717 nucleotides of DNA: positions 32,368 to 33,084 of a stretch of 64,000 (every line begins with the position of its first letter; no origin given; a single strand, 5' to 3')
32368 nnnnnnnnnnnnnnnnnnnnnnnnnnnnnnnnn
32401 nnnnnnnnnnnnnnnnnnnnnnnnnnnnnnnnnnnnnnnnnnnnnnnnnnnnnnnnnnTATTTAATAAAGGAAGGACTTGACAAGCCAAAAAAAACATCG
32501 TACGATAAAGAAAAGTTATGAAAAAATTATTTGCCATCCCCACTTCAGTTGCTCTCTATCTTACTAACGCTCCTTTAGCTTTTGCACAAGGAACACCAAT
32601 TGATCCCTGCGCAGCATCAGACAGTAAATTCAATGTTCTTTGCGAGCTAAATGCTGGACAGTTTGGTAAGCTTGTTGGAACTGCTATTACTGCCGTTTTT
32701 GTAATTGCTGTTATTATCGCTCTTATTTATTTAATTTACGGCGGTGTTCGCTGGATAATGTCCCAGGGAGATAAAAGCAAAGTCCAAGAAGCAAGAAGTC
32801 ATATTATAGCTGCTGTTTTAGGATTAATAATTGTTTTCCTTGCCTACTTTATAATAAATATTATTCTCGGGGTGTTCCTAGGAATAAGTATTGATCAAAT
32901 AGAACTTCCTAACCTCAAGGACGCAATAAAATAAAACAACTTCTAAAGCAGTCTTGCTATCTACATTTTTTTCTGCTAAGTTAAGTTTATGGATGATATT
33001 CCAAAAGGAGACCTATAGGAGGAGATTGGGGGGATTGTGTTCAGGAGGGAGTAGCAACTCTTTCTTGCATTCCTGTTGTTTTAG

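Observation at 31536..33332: Array of four pilin-like paralogs sharing a 'GG-x-W-x-x-SQGDK-x-KV-x-A-R' inter-helix motif; fourth copy start-less with a G6 tract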

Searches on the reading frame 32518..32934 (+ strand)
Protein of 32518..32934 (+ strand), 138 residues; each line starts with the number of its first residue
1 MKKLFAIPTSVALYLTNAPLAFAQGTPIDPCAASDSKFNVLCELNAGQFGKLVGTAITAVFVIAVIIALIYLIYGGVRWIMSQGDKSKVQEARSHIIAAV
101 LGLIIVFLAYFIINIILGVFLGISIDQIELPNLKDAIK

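Call 4: search_protein_families(library=pfam, proteins=[window:32518-32934:+], max_evalue=0.1)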
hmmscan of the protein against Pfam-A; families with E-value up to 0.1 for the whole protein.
window:32518-32934:+ (138 aa): 14 families
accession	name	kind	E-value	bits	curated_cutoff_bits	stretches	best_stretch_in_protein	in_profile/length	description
PF18895.5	T4SS_pilin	-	2.7e-08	34.2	26.6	1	55-116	11-71/71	Type IV secretion system pilin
PF13664.11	DUF4149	-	0.0019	18.9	24.6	1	44-113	25-89/102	Domain of unknown function (DUF4149)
PF17909.6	Htr2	-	0.0034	18.1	25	1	60-107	5-49/61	Htr2 transmembrane domain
PF04306.18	DUF456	-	0.0073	17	29.4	1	60-127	27-95/139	Protein of unknown function (DUF456)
PF06699.16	PIG-F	-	0.0074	16.9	24.2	1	43-123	8-86/183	GPI biosynthesis protein family Pig-F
PF25044.1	DUF7789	-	0.02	15.3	25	1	59-113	77-128/129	Domain of unknown function (DUF7789)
PF15420.11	Abhydrolase_9_N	-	0.022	15.2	27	1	40-111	79-150/208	Alpha/beta-hydrolase family N-terminus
PF06664.17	WLS-like_TM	-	0.026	14.3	28.3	1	55-115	149-211/247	Wntless-like, transmembrane domain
PF04290.18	DctQ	-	0.027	14.8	28.3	1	55-118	66-128/132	Tripartite ATP-independent periplasmic transporters, DctQ component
PF07264.17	EI24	-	0.033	14.7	32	1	56-129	23-95/199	Sulfate transporter CysZ/Etoposide-induced protein 2.4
PF00001.26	7tm_1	-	0.037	13.9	30.5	1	49-117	152-226/260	7 transmembrane receptor (rhodopsin family)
PF18920.5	DUF5671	-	0.055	13.8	28.4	1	53-102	82-131/132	Domain of unknown function (DUF5671)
PF19733.4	DUF6223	-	0.06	14.1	27.4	1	62-114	7-58/98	Family of unknown function (DUF6223)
PF04893.22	Yip1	-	0.061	13.6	28.6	1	53-120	60-131/173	Yip1 domain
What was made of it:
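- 32518..32934 (+): c3: pilin with a signal-peptide-like N-terminus (…APLAFA/QG) and one Cys pair. PF18895, 34.2 bits (call 4).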

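Call 9: search_protein_families(library=ncbifam, proteins=[window:32518-32934:+], max_evalue=0.01)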
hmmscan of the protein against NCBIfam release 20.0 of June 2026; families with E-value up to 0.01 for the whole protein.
window:32518-32934:+ (138 aa): 4 families
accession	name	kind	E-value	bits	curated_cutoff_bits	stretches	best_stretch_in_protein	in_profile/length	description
NF045849.1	ICE_MMCAP2_0565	equivalog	3e-09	36.4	40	1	48-119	8-79/80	Mbov_0395 family pilin-like conjugal transfer protein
NF045848.1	MMCAP2_0566_fam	domain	4.2e-05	23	90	1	54-121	55-124/322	MMCAP2_0566 family conjugal transfer protein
NF045889.1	ICE_Mbov_0396_TM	equivalog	0.0023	17.5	70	1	55-127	54-128/306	Mbov_0396 family ICE element transmembrane protein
TIGR02970.1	succ_dehyd_cytB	equivalog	0.0064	16.7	52.3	1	49-111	55-119/120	succinate dehydrogenase, cytochrome b556 subunit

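Call 11: find_encoding_contigs(protein=window:32518-32934:+, flank=3000, max_places=10)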
Protein window:32518-32934:+ (138 aa): no gene with exactly this product is on record in the collection.

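Call 60: search_protein_families(library=phrogs, proteins=[window:32518-32934:+], max_evalue=0.01)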
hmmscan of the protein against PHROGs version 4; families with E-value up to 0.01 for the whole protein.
window:32518-32934:+ (138 aa): 1 family
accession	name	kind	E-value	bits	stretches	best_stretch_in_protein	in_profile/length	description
phrog_6586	-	unknown function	0.00089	20.1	1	46-121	47-122/129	-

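Call 69: search_protein_representatives(alignment_id=A5)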
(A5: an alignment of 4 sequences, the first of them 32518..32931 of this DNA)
Query: 4 sequences, 110 profile positions. Proteins with E-value up to 0.001 (for the whole library): 77953; up to 1e-10: 14196; up to 1e-30: 71. The best 150 are listed.
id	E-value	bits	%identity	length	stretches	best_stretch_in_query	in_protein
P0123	6.8e-76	267.6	-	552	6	20-100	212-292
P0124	1.2e-68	244.2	-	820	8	12-90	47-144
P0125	1.8e-64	230.8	-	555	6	26-97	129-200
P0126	6.4e-61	219.4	-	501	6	14-94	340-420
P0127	1.2e-59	215.3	-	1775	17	34-99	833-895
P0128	5.6e-59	213.2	-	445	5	24-96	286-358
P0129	1.6e-56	205.2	-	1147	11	25-102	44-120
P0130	3.9e-56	204.0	-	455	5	31-95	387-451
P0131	2.1e-53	195.2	-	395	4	32-106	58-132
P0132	7.9e-53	193.4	-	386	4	10-94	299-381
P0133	3.8e-51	188.0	-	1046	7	24-95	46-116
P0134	2.8e-49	181.9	-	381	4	24-96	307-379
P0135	3.5e-48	178.4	-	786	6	21-99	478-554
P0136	3.6e-48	178.4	-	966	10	18-101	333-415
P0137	1.3e-47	176.6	-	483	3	18-100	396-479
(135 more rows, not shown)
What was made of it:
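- A profile built from the four paralogs finds 77,953 cluster representatives at E <= 1e-3 (call 69).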
